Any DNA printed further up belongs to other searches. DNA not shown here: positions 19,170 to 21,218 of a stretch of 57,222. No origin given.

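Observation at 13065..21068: PspA/ESCRT-III-like gene clustered with SBP-OmpA, ABC transporter, 2-TM helical protein and a classical AAA ATPase: candidate membrane-remodelling/envelope-stress system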

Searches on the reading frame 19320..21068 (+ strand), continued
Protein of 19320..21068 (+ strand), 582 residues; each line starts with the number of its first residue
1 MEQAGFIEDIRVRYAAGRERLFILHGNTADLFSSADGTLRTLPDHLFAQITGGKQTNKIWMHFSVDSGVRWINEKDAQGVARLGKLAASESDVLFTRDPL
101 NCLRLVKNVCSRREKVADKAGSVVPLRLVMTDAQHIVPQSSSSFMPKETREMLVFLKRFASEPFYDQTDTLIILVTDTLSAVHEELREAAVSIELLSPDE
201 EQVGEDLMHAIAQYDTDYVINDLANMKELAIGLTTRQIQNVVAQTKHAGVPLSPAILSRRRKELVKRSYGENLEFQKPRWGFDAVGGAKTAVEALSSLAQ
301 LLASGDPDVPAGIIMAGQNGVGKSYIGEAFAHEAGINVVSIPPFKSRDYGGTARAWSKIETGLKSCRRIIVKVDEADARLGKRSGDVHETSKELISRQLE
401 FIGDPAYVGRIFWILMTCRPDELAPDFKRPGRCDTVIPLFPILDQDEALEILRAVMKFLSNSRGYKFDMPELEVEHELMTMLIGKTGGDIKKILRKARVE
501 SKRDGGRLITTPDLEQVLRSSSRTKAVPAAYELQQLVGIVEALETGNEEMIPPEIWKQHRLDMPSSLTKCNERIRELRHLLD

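Call 41: search_solved_structures(query=A1, max_evalue=0.00001, show_alignments=1)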
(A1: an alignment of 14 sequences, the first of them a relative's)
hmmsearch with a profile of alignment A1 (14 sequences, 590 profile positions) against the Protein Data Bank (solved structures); distinct sequences matched with E-value up to 0.00001: 266 (the best 60 are shown).
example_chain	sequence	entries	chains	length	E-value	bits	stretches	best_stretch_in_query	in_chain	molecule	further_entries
7wub_C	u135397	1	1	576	5.2e-52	180.5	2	280-539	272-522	Transitional endoplasmic reticulum ATPase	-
7wub_D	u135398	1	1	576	8.5e-52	179.8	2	280-519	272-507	Transitional endoplasmic reticulum ATPase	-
1r7r_A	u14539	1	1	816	2e-51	178.5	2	280-519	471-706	Transitional endoplasmic reticulum ATPase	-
7rlj_A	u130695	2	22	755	2.2e-51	178.4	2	280-519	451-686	Transitional endoplasmic reticulum ATPase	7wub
8yka_A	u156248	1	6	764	2.3e-51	178.4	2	280-519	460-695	Transitional endoplasmic reticulum ATPase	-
6oaa_B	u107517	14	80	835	2.5e-51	178.2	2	284-542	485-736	Cell division control protein 48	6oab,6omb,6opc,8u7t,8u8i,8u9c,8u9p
8dar_A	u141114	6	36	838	2.6e-51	178.2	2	284-542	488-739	Cell division control protein 48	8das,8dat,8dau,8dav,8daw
7y4w_A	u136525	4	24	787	2.6e-51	178.2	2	280-519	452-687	Transitional endoplasmic reticulum ATPase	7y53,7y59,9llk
7rlh_A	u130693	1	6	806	2.7e-51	178.1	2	280-519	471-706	Transitional endoplasmic reticulum ATPase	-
7rlb_A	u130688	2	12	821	2.8e-51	178.1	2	280-519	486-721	Transitional endoplasmic reticulum ATPase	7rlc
7l5w_A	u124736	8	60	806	2.8e-51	178.1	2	280-519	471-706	Transitional endoplasmic reticulum ATPase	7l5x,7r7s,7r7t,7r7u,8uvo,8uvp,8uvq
10qq_A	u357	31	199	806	2.8e-51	178.1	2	280-519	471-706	Transitional endoplasmic reticulum ATPase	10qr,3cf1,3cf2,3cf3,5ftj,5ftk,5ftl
7k57_A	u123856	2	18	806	2.8e-51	178.1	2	280-519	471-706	Transitional endoplasmic reticulum ATPase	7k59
7bp8_A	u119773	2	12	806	2.8e-51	178.1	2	280-519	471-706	Transitional endoplasmic reticulum ATPase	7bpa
7bp9_A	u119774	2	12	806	2.8e-51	178.1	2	280-519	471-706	Transitional endoplasmic reticulum ATPase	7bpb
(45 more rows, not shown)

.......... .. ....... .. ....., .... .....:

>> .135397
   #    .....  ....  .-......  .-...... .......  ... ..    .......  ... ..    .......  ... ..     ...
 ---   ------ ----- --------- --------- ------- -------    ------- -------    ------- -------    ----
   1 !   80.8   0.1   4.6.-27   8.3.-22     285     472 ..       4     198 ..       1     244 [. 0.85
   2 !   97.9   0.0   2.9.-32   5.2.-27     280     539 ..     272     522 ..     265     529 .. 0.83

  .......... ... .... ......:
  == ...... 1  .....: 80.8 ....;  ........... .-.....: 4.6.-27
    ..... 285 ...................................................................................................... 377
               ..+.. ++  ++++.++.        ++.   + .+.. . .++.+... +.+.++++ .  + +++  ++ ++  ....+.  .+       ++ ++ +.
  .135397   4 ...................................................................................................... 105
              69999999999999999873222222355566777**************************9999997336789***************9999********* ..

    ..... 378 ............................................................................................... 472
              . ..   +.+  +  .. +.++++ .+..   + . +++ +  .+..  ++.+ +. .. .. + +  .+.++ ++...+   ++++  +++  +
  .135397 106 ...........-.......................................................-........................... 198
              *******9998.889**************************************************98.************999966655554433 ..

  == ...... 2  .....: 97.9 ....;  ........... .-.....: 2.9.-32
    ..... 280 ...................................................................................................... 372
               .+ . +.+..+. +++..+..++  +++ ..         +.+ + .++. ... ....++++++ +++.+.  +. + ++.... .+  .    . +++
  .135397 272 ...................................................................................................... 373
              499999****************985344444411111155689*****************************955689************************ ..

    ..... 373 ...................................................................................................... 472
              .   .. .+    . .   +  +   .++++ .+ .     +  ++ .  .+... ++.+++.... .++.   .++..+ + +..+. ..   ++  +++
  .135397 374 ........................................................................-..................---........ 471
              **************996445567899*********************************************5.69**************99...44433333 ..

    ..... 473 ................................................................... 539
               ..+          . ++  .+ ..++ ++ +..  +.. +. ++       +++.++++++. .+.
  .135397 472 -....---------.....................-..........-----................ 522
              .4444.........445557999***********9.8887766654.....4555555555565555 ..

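Call 60: predict_structure(alignment_id=A1)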
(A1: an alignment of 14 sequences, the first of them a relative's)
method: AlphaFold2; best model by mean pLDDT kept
length: 582 residues; sequences in the alignment: 14
mean_pLDDT: 84.4   pTM: 0.65
mean pLDDT of the five models: 84.4, 82.6, 82.5, 82.5, 81.0
residues with pLDDT >= 90: 210; 70-90: 321; 50-70: 40; < 50: 11
segments of 3 or more residues with pLDDT < 50: 1-3, 384-388
pLDDT, mean of each block of 10 residues (from residue 1): 68 86 87 78 91 87 91 87 78 80 91 69 88 87 84 94 88 89 90 80 85 90 83 80 90 87 72 80 85 92 85 92 91 90 60 75 80 85 52 78 82 92 87 91 91 91 86 79 90 92 84 89 65 92 91 90 88 92 78
secondary structure, 60 per line:
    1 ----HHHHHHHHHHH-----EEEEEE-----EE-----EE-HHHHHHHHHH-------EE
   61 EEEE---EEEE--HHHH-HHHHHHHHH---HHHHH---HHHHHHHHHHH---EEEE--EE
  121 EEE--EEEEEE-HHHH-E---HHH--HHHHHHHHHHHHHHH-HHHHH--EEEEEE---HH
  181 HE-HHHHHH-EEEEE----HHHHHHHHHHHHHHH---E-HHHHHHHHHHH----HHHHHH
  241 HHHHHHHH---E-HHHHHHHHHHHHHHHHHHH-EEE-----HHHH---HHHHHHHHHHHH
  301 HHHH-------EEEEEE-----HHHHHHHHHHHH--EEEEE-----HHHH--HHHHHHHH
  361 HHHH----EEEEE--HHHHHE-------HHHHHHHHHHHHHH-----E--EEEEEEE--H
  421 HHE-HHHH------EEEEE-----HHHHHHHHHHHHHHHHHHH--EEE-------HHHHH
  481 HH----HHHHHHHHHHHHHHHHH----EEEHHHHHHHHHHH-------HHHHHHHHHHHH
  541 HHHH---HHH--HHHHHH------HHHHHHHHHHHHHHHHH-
elements in order: H5-15 E21-26 H42-51 E59-64 E68-71 H74-77 H79-87 H91-95 H99-109 E113-116 E119-123 E126-131 H133-136 H147-161 H163-167 E170-175 H184-189 E191-195 H200-214 H220-230 H235-248 H254-272 E274-276 H282-285 H289-304 E312-317 H323-334 E337-341 H347-350 H353-364 E369-373 H376-380 H389-402 E411-417 H425-428 E435-439 H445-463 E466-468 H476-482 H487-503 E508-510 H511-521 H529-544 H553-558 H565-581

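Call 62: fold_search(model_id=the predicted structure, library=pdb)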
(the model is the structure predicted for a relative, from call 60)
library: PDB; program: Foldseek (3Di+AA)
matches with E <= 10: 1920; with E <= 0.001: 1610
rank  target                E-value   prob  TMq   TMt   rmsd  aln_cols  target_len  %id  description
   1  8das_E                5.7e-21  1.00  0.52  0.55   7.7       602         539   16  Saccharomyces cerevisiae Ufd1/Npl4/Cdc48 complex bound to two ubiquitin moieties in presence of SUMO-ubiquitin(K48poly (released 2022-11-30)
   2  8dar_F                1.2e-20  1.00  0.52  0.54   7.9       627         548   16  Saccharomyces cerevisiae Ufd1/Npl4/Cdc48 complex unbound but in the presence of SUMO-ubiquitin(K48polyUb)-mEOS and ATP (released 2022-11-30)
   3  9m3y_A                1.5e-20  1.00  0.52  0.42   8.2       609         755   15  Arabidopsis thaliana CDC48A bound to ADP (released 2025-10-29)
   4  9mpr_E                1.5e-20  1.00  0.49  0.50   8.6       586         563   16  Cryo-EM structure of three VCPIP1 VCPIDs bound to VCP (released 2025-10-15)
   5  8dar_B                1.7e-20  1.00  0.51  0.52   7.8       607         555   15  Saccharomyces cerevisiae Ufd1/Npl4/Cdc48 complex unbound but in the presence of SUMO-ubiquitin(K48polyUb)-mEOS and ATP (released 2022-11-30)
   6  9mpq_C                2.2e-20  1.00  0.52  0.44   8.2       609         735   15  Cryo-EM structure of VCP (consensus) (released 2025-10-15)
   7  7jy5_A                2.3e-20  1.00  0.54  0.45   7.7       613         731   15  Structure of human p97 in complex with ATPgammaS and Npl4/Ufd1 (masked around p97) (released 2021-01-20)
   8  8dar_A                2.4e-20  1.00  0.51  0.53   8.2       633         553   15  Saccharomyces cerevisiae Ufd1/Npl4/Cdc48 complex unbound but in the presence of SUMO-ubiquitin(K48polyUb)-mEOS and ATP (released 2022-11-30)
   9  8das_F                2.7e-20  1.00  0.54  0.57   7.5       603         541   16  Saccharomyces cerevisiae Ufd1/Npl4/Cdc48 complex bound to two ubiquitin moieties in presence of SUMO-ubiquitin(K48poly (released 2022-11-30)
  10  9mpq_F                2.8e-20  1.00  0.51  0.42   8.8       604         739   15  Cryo-EM structure of VCP (consensus) (released 2025-10-15)
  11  7t3i_A                2.8e-20  1.00  0.45  0.45   9.5       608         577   14  CryoEM structure of the Rix7 D2 Walker B mutant (released 2022-03-02)
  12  9yp6_A                3.0e-20  1.00  0.54  0.45   7.6       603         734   16  Structure of human VCP/p97 hexamer bound to ADP and UTE-156 (released 2026-03-18)
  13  8dar_E                3.1e-20  1.00  0.52  0.55   8.0       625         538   17  Saccharomyces cerevisiae Ufd1/Npl4/Cdc48 complex unbound but in the presence of SUMO-ubiquitin(K48polyUb)-mEOS and ATP (released 2022-11-30)
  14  8das_B                3.1e-20  1.00  0.51  0.52   8.2       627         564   15  Saccharomyces cerevisiae Ufd1/Npl4/Cdc48 complex bound to two ubiquitin moieties in presence of SUMO-ubiquitin(K48poly (released 2022-11-30)
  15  8u8i_B                3.1e-20  1.00  0.48  0.50   9.2       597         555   17  Cdc48-Shp1 unfolding native substrate, Class 4 (released 2024-11-06)
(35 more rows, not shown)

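Call 67: search_protein_families(library=pfam, proteins=[L039:6573-7844:+, L039:7995-8747:+, L039:11248-13005:+, L039:13030-13983:+, L039:13866-14876:+, L039:14791-15711:+, L003:6295-7869:+, L003:10707-12293:+, L003:12334-14040:+, L003:14037-14819:+], max_evalue=0.01)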
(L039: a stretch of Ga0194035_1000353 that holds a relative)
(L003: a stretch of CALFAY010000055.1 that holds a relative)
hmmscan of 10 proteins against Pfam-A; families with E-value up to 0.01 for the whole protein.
L039:6573-7844:+ (423 aa): 10 families
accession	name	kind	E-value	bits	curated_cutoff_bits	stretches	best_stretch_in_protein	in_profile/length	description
PF13855.12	LRR_8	-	5.1e-18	65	27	3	80-135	3-58/61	Leucine rich repeat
PF12799.13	LRR_4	-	2.9e-17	62.8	27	2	102-139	1-36/44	Leucine Rich repeats (2 copies)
PF13516.12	LRR_6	-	2.9e-15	55.4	23.4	0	175-194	3-21/24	Leucine Rich repeat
PF23598.1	LRR_14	-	1e-10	41.3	40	2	164-386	36-256/353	Leucine-rich repeat region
PF25019.1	LRR_R13L1-DRL21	-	5.6e-07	29.9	27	0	71-134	62-125/127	R13L1/DRL21 LRRs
PF25013.1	LRR_Zer-1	-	4e-06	27.5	27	1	74-138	4-66/137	Zer-1-like, Leucine-rich repeats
PF24758.1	LRR_At5g56370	-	7e-06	26.3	27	0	100-185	9-96/227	FBD-associated F-box protein At5g56370, LRR repeats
PF14580.12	LRR_9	-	6.6e-05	23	30.5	1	95-183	57-148/175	Leucine-rich repeat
PF23952.1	LRR_EndoS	-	0.00026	21.6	27.9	0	105-187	26-94/116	Endo-beta-N-acetylglucosaminidase EndoS LRR domain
PF00560.39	LRR_1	-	0.001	19.2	20.6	0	103-123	1-21/23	Leucine Rich Repeat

L039:7995-8747:+ (250 aa): 2 families
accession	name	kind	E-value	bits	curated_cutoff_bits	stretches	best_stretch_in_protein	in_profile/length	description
PF04012.17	PspA_IM30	-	2.5e-10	40.8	33.9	1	1-213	1-204/220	PspA/IM30 family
PF25254.1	DUF7856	-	0.0033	17.6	30.2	1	23-108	77-161/280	Family of unknown function (DUF7856)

L039:11248-13005:+ (585 aa): 4 families
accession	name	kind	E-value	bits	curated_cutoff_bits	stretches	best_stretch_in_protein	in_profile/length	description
PF00691.25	OmpA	-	8.2e-09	36.1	27.2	1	488-568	15-92/98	OmpA family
PF09084.16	NMT1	-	6.3e-08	33.2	20.5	1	205-327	83-207/216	NMT1/THI5 like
PF13379.11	NMT1_2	-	6.4e-06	26.6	24.7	1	96-342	5-251/252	NMT1-like family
PF12974.12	Phosphonate-bd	-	0.00065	19.6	27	1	204-319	92-213/242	ABC transporter, phosphonate, periplasmic substrate-binding protein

L039:13030-13983:+ (317 aa): 1 family
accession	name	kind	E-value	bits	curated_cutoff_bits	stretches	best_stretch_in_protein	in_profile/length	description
PF00528.27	BPD_transp_1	-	7.1e-19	68.7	26.4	1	110-273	1-173/184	Binding-protein-dependent transport system inner membrane component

L039:13866-14876:+ (336 aa): 6 families
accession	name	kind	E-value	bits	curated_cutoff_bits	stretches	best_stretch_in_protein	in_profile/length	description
PF00005.33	ABC_tran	-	9.9e-28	97.9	25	1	91-227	9-136/137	ABC transporter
PF13304.12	AAA_21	-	5.9e-07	30.3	27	1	187-261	225-301/304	AAA domain, putative AbiEii toxin, Type IV TA system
PF02463.25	SMC_N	-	0.0023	17.8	40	0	197-259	134-200/220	RecF/RecN/SMC N terminal domain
PF13401.12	AAA_22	-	0.0041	17.9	27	0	95-165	7-59/130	AAA domain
PF00004.35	AAA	-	0.0064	17.4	21.2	0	98-115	3-20/131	ATPase family associated with various cellular activities (AAA)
PF13481.12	AAA_25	-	0.0074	16.4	27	0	85-110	25-50/195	AAA domain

L039:14791-15711:+ (306 aa): 0 families

L003:6295-7869:+ (524 aa): 1 family
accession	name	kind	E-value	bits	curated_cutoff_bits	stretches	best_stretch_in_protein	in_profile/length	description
PF19685.4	DUF6187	-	0.0084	16.6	25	1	384-417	25-58/141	Family of unknown function (DUF6187)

L003:10707-12293:+ (528 aa): 14 families
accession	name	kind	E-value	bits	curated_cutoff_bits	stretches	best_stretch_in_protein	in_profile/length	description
PF01593.30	Amino_oxidase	-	2.6e-56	192.2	19.8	1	98-520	1-442/443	Flavin containing amine oxidoreductase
PF13450.12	NAD_binding_8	-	6.2e-13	49.3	21.9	1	93-160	1-68/68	NAD(P)-binding Rossmann-like domain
PF01266.30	DAO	-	1.6e-11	44.8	27.9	1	91-125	2-37/353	FAD dependent oxidoreductase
PF07992.20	Pyr_redox_2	-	6.6e-10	39.3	26.1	1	89-128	143-181/291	Pyridine nucleotide-disulphide oxidoreductase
PF00070.33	Pyr_redox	-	6.9e-08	33.3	22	1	91-124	2-35/82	Pyridine nucleotide-disulphide oxidoreductase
PF03486.20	HI0933_like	-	5.4e-07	29.7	50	1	90-130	2-42/244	HI0933-like protein Rossmann domain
PF00890.30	FAD_binding_2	-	4.7e-06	26.5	20.4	1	91-126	2-37/414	FAD binding domain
PF13738.12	Pyr_redox_3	-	6.9e-05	22.7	30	1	92-119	1-29/305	Pyridine nucleotide-disulphide oxidoreductase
PF13454.12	NAD_binding_9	-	0.00023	21.6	21.8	0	306-342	115-152/155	FAD-NAD(P)-binding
PF05834.18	Lycopene_cycl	-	0.00048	19.7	23.4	0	91-120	2-33/380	Lycopene cyclase protein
PF12831.13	FAD_oxidored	-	0.00081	19.2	27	1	90-127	1-38/416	FAD dependent oxidoreductase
PF01134.28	GIDA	-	0.0014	18.2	22.1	1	90-118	1-29/391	Glucose inhibited division protein A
PF01946.23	Thi4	-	0.0018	18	26.2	1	90-126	19-56/235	Thi4 family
PF01262.27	AlaDh_PNT_C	-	0.0024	17.7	23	1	75-122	9-62/214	Alanine dehydrogenase/PNT, C-terminal domain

L003:12334-14040:+ (568 aa): 2 families
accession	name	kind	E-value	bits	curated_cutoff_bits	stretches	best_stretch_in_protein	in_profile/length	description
PF00691.25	OmpA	-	1.4e-11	45.1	27.2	1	450-558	1-94/98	OmpA family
PF09084.16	NMT1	-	0.00014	22.2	20.5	0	121-222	17-120/216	NMT1/THI5 like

L003:14037-14819:+ (260 aa): 2 families
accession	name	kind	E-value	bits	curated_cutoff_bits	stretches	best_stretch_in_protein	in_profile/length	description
PF13519.12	VWA_2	-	2.6e-13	51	27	1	66-182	1-107/107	von Willebrand factor type A domain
PF00092.34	VWA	-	2.4e-12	47.9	23.8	1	66-217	2-139/174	von Willebrand factor type A domain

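Call 69: find_homologous_proteins(query=A6, max_evalue=1e-20)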
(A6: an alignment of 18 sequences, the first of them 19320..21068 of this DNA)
Query A6 (18 sequences) (582 aa, profile of the alignment): 31 proteins with E <= 1e-20 among 8000 candidates.
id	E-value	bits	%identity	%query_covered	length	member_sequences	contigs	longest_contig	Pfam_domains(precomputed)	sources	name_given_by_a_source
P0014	1.2e-209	716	26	87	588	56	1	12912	PF00004.36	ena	-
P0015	4.4e-209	714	28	75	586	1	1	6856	PF00004.36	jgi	jgi:SpoVK/Ycf46/Vps4 family AAA+-type ATPase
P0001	7.1e-202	690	100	100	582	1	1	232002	PF00004.36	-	-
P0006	2.5e-198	678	42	99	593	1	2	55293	PF00004.36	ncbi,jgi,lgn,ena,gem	-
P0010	1.2e-197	676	43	100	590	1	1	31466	PF00004.36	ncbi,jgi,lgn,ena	ncbi:MAG: ATP-binding protein [Patescibacteria group bacterium]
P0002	3.5e-194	665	59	100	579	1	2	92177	PF00004.36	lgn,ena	-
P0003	6.6e-184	631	45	99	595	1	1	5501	PF00004.36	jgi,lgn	jgi:hypothetical protein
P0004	8.3e-184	630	44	100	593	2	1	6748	PF00004.36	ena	-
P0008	1.5e-179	616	44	99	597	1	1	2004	PF00004.36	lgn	-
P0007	1.5e-172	593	43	99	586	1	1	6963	PF00004.36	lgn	-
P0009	7.7e-152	525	41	99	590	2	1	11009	PF00004.36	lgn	-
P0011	7.9e-145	502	42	83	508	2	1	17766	PF00004.36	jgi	jgi:hypothetical protein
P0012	2.7e-120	421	43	66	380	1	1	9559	PF00004.36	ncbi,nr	ncbi:MAG: ATP-binding protein, partial [bacterium]|nr:ATP-binding protein [bacterium]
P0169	8.2e-41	158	28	22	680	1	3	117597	PF20030.6,PF13671.13,PF00004.36,PF13401.13,PF13238.13,PF05673.20,PF17862.8,PF07728.21,PF03215.22,PF13191.13,PF02933.24,PF13521.13,PF00910.29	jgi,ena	jgi:transitional endoplasmic reticulum ATPase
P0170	4.5e-40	156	27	22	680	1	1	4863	PF13173.13,PF13671.13,PF00004.36,PF13401.13,PF13238.13,PF05673.20,PF17862.8,PF07728.21,PF03215.22,PF13191.13,PF02933.24,PF13521.13,PF00910.29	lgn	-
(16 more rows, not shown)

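Call 70: list_cluster_members(proteins=[P0006, P0010, P0012, P0002, L032:3645-4373:+, L034:1141-1890:+, L032:8745-9788:+, L034:5722-6732:+])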
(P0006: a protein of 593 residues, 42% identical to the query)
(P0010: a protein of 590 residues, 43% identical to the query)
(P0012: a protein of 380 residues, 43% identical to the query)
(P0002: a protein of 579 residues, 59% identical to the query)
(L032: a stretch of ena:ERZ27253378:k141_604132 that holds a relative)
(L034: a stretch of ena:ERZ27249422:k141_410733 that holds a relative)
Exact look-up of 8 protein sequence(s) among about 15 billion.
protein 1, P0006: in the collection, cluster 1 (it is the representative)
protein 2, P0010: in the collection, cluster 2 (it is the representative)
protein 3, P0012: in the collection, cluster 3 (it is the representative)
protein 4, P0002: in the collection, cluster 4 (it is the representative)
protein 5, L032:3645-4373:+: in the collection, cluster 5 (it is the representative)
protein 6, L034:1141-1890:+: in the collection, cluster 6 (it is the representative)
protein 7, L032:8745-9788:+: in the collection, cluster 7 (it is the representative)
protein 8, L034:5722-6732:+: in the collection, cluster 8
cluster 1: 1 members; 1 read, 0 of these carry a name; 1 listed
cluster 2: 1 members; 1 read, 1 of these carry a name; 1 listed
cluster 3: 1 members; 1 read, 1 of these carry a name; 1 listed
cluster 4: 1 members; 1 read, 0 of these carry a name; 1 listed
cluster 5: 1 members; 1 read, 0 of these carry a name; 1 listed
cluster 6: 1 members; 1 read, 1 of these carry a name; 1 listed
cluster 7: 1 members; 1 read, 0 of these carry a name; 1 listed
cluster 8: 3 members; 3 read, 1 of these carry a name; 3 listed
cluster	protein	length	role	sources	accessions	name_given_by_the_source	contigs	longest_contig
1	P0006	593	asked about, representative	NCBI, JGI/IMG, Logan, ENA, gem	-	-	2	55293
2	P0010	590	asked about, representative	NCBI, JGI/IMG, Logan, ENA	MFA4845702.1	MAG: ATP-binding protein [Patescibacteria group bacterium]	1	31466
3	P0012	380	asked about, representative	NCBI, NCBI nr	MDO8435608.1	MAG: ATP-binding protein, partial [bacterium] | ATP-binding protein [bacterium]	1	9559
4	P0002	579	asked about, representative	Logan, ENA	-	-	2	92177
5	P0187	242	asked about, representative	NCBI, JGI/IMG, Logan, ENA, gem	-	-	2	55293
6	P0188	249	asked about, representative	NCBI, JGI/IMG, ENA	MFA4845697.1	MAG: PspA/IM30 family protein [Patescibacteria group bacterium]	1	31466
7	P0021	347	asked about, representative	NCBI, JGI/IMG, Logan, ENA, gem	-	-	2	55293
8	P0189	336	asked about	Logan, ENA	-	-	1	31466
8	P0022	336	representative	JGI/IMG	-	-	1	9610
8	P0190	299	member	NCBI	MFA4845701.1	MAG: hypothetical protein WC654_04040 [Patescibacteria group bacterium]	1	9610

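Call 89: search_dna_similar(query=window:19320-21068:+, collection=phages, mode=protein, max_evalue=0.00001, max_rows=8)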
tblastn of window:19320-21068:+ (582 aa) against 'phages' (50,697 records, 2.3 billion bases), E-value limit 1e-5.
Records with a match: 45; places in all: 45; records where one place covers at least 80% of the query: 0.
Best place of each record, by identity: <60% 45.
By first word of the organism name: Mycobacterium 34; Pseudomonas 11.
By host as written in the record: Mycobacterium smegmatis mc2 155 18; Mycobacterium smegmatis mc2155 6; Pseudomonas aeruginosa PAO1 5; Mycobacterium smegmatis mc#155 4; - 4; Pseudomonas aeruginosa 3; Mycobacterium smegamtis mc2 155 2; Mycobacterium 1; and 2 more.
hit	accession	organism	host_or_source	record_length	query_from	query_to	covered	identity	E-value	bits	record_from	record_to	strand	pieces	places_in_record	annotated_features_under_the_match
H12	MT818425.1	Mycobacterium phage NiebruSaylor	Mycobacterium smegmatis mc#155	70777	198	514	54%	26.1%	7e-8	62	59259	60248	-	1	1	98: AAA-ATPase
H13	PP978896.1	Mycobacterium phage Schuy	Mycobacterium smegmatis mc2 155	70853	198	514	54%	26.1%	7e-8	62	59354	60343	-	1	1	99: AAA-ATPase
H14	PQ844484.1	Mycobacterium phage Vagabond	Mycobacterium smegmatis mc2 155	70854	198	514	54%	26.1%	7e-8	62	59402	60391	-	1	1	98: AAA-ATPase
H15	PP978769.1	Mycobacterium phage FoulBall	Mycobacterium smegmatis mc2 155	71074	198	514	54%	26.1%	7e-8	62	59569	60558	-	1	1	98: AAA-ATPase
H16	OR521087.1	Mycobacterium phage MadKillah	Mycobacterium smegmatis mc2155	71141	198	514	54%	26.1%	7e-8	62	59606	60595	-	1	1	100: AAA-ATPase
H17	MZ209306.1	Mycobacterium phage Murai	Mycobacterium smegmatis mc2 155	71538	198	514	54%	26.1%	7e-8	62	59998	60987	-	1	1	99: AAA-ATPase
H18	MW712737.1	Mycobacterium phage Winget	Mycobacterium smegmatis mc#155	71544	198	514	54%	26.1%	7e-8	62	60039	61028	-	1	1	99: AAA-ATPase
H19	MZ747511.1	Mycobacterium phage Mori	Mycobacterium smegmatis mc2 155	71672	198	514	54%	26.1%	7e-8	62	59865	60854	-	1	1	98: AAA-ATPase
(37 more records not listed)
